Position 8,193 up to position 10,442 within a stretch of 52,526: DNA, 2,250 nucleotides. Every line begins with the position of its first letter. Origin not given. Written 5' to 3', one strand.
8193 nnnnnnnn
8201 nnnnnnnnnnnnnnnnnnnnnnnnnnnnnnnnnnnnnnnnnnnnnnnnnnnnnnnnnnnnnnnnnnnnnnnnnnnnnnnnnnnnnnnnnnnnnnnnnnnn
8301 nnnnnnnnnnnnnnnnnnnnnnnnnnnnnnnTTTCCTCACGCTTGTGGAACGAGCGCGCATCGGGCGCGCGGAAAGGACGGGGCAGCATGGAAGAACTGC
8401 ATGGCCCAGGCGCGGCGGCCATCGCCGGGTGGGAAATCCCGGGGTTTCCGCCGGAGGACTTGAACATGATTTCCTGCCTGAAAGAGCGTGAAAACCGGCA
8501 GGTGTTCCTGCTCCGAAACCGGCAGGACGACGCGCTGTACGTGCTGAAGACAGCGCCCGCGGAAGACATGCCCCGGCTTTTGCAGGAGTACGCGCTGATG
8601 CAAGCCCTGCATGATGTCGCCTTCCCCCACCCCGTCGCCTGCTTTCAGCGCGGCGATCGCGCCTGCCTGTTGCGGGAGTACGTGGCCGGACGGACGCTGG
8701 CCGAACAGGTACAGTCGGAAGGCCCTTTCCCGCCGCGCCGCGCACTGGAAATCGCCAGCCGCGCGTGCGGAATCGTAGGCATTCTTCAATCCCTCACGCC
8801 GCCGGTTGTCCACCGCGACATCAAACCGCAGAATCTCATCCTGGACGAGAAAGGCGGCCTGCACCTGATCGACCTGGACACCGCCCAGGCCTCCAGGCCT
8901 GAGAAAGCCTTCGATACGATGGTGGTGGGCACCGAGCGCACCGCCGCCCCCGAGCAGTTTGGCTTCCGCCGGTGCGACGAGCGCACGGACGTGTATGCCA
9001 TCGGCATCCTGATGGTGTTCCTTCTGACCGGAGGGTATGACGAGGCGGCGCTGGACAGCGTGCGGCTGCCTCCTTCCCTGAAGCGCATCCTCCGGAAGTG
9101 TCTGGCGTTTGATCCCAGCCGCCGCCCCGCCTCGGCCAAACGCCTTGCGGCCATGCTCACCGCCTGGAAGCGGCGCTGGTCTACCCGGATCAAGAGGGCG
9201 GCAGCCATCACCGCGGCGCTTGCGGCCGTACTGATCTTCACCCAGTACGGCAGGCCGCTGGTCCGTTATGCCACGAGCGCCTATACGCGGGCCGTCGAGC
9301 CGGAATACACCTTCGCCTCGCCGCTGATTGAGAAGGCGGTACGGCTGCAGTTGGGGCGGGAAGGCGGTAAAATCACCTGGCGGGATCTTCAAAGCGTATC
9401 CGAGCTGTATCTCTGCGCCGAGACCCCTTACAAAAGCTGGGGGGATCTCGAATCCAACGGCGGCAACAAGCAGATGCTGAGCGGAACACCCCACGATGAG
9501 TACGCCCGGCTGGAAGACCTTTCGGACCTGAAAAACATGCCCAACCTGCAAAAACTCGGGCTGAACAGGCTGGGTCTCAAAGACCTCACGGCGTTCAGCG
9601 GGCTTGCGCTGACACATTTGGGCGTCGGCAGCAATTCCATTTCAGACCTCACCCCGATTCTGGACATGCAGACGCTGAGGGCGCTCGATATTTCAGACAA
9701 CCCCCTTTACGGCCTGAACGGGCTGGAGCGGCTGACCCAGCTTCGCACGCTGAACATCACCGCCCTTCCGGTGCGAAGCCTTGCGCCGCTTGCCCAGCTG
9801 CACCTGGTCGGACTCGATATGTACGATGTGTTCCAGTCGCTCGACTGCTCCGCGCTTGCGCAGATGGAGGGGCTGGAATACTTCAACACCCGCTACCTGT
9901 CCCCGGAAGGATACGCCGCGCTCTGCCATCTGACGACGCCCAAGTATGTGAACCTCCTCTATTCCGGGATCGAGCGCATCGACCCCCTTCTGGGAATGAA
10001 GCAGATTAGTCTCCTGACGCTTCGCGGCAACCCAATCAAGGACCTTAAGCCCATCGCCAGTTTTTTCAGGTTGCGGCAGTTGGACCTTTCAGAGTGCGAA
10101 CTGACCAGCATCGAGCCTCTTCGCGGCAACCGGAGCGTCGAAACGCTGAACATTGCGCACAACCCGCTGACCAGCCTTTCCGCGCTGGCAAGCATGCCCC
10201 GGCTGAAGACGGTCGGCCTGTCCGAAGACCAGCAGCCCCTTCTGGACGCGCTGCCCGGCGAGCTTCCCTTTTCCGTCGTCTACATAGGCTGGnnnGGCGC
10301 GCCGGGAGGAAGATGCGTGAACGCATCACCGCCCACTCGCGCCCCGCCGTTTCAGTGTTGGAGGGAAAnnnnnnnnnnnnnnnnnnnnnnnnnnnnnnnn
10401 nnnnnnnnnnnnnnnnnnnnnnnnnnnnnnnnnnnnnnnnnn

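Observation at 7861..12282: HTH gene plus two tandem receptor-like kinases: cytoplasmic Hanks kinase, one TM helix, extracellular LRR domain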

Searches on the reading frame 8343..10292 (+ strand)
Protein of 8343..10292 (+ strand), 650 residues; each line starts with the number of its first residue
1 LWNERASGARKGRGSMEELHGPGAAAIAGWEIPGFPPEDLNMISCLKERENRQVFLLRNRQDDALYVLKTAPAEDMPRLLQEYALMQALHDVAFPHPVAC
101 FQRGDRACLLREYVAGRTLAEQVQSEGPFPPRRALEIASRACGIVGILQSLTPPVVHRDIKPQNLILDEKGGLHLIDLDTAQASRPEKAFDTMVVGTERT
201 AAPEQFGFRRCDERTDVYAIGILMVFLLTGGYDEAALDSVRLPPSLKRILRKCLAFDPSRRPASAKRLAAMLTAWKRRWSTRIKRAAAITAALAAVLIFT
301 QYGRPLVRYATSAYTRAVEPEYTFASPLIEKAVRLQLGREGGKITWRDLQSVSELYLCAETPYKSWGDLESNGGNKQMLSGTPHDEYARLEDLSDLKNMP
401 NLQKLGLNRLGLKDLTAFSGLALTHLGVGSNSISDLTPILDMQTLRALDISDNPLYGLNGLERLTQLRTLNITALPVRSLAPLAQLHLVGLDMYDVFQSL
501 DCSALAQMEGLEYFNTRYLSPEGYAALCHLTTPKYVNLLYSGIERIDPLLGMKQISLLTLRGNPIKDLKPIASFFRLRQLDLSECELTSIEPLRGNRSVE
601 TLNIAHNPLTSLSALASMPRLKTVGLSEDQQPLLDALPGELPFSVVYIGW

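Call 3: search_protein_families(library=pfam, proteins=[window:8343-10292:+], max_evalue=0.1)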
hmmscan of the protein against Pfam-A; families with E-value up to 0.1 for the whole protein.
window:8343-10292:+ (650 aa): 15 families
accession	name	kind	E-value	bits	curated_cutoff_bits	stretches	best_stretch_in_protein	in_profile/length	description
PF00069.31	Pkinase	-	1.5e-22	80.7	31.7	1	53-230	14-193/263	Protein kinase domain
PF12799.13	LRR_4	-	3.8e-18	65.5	27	4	576-616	2-43/44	Leucine Rich repeats (2 copies)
PF07714.23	PK_Tyr_Ser-Thr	-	1.2e-10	41.6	23.1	1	71-232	40-202/258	Protein tyrosine and serine/threonine kinase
PF13855.12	LRR_8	-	1.2e-09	38.2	27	2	576-628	2-58/61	Leucine rich repeat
PF01636.29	APH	-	8.9e-08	32.6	23.2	2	49-127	9-86/239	Phosphotransferase enzyme family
PF23952.1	LRR_EndoS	-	9.8e-07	29.4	27.9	0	558-628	28-91/116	Endo-beta-N-acetylglucosaminidase EndoS LRR domain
PF24048.1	LRR_NXF1-5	-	0.00095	19.2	30.5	0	576-637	55-120/142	NXF1/2/3/5 leucine-rich repeat domain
PF13516.12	LRR_6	-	0.00096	19.5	23.4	0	596-611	2-17/24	Leucine Rich repeat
PF00560.39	LRR_1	-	0.0011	19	20.6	0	576-592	1-17/23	Leucine Rich Repeat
PF25013.1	LRR_Zer-1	-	0.023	15.3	27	0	396-452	4-63/137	Zer-1-like, Leucine-rich repeats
PF23598.1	LRR_14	-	0.031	13.5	40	0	430-481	9-63/353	Leucine-rich repeat region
PF14580.12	LRR_9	-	0.038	14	30.5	0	445-473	44-72/175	Leucine-rich repeat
PF14531.12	Kinase-like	-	0.055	13.2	25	1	147-179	160-190/289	Kinase-like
PF06293.20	Kdo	-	0.069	13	21.3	0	76-185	55-173/207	Lipopolysaccharide kinase (Kdo/WaaP) family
PF17667.7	Pkinase_fungal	-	0.073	12.2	24.1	0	153-197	306-356/387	Fungal protein kinase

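Call 4: search_protein_families(library=ncbifam, proteins=[window:8343-10292:+], max_evalue=0.1)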
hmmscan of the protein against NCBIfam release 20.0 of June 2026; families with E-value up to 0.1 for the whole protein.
window:8343-10292:+ (650 aa): 21 families
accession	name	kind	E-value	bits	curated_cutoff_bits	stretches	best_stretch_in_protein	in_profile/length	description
NF033483.0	PknB_PASTA_kin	equivalog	2.2e-24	86.4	450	1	109-230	84-204/563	Stk1 family PASTA domain-containing Ser/Thr kinase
NF033190.2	inl_like_NEAT_1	exception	3.3e-21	75.3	1275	2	391-550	232-370/754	NEAT domain-containing leucine-rich repeat protein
NF038150.1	lanthi_synth_IV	equivalog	8.2e-20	70.7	650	1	78-289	238-454/851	class IV lanthionine synthetase LanL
NF033188.1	internalin_H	exception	7.1e-18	64.5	1050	2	276-508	2-229/548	InlH/InlC2 family class 1 internalin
NF033189.1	internalin_A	exception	4.6e-17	61.6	1600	1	390-621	153-384/799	class 1 internalin InlA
NF047741.1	antiphage_MADS6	equivalog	2.8e-15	55.9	460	2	155-278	320-463/612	methylation-associated defense system protein kinase MAD6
TIGR03903.1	TOMM_kin_cyc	equivalog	1e-10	40.2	705.75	1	78-272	24-244/1267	TOMM system kinase/cyclase fusion protein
NF052427.1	StpK7MSMEG_1200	equivalog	7.2e-10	38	900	1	87-295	59-271/601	serine/threonine protein kinase StpK7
NF038151.1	lanthi_synth_III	equivalog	3.2e-09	35.8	575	1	72-234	263-429/833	class III lanthionine synthetase LanKC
NF033442.0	BREX_PglW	equivalog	9.9e-09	33.4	990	1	54-184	528-663/1391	BREX system serine/threonine kinase PglW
NF053615.1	SerThrKinAfsKStmc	equivalog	6.9e-08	31.6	1300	1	111-230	91-209/809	protein serine/threonine kinase AfsK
NF043056.1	T4SS_LegK1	equivalog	1.3e-05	24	550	1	154-235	209-291/516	Dot/Icm T4SS effector kinase LegK1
TIGR03724.2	arch_bud32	equivalog_domain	4.9e-05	22.9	125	1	78-194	39-146/193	KEOPS complex kinase/ATPase Bud32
NF009651.0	PRK13184.1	equivalog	9.7e-05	20.5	839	1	154-229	133-226/932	serine/threonine-protein kinase PknD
NF033068.1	APH_3p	equivalog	0.00028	20.5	205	1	53-126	25-98/255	APH(3') family aminoglycoside O-phosphotransferase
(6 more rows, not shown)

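Call 51: search_protein_families(library=padloc, proteins=[window:8388-10292:+], max_evalue=0.01)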
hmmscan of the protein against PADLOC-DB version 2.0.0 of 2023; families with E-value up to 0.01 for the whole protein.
window:8388-10292:+ (635 aa): 33 families (the best 25 are shown)
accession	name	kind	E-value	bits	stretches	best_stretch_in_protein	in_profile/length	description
PDLC04042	PD-T4-6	-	9.1e-29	99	1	61-215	53-208/292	-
PDLC04138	mad6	-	2.3e-27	94.2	2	38-216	66-253/659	mads_6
PDLC04054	PD-T4-6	-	2.3e-26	91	1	47-216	37-210/347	-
PDLC04047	PD-T4-6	-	2.2e-25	87.4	1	52-217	43-210/327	-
PDLC04053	PD-T4-6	-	2.6e-24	84.2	1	49-260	38-271/311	-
PDLC04061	PD-T4-6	-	1.4e-22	78.9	1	93-215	96-219/510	-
PDLC04060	PD-T4-6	-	2e-21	74.5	1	94-215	85-205/486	-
PDLC04041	PD-T4-6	-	3.9e-20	70.5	1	89-227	97-242/443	-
PDLC04044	PD-T4-6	-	2.2e-19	67.9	1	51-223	62-243/372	-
PDLC04043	PD-T4-6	-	2.6e-19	67.6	1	80-215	75-213/452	-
PDLC04052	PD-T4-6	-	7.2e-19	66.3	1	88-216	84-213/496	-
PDLC04045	PD-T4-6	-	1.2e-18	65.3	1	78-216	100-243/350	-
PDLC04040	PD-T4-6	-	1.4e-18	64.9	1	95-215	81-201/547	-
PDLC04048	PD-T4-6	-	1.2e-17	62.4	1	49-216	40-209/354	-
PDLC01088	C3a189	-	2.2e-16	57.6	1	53-304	30-301/840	kinase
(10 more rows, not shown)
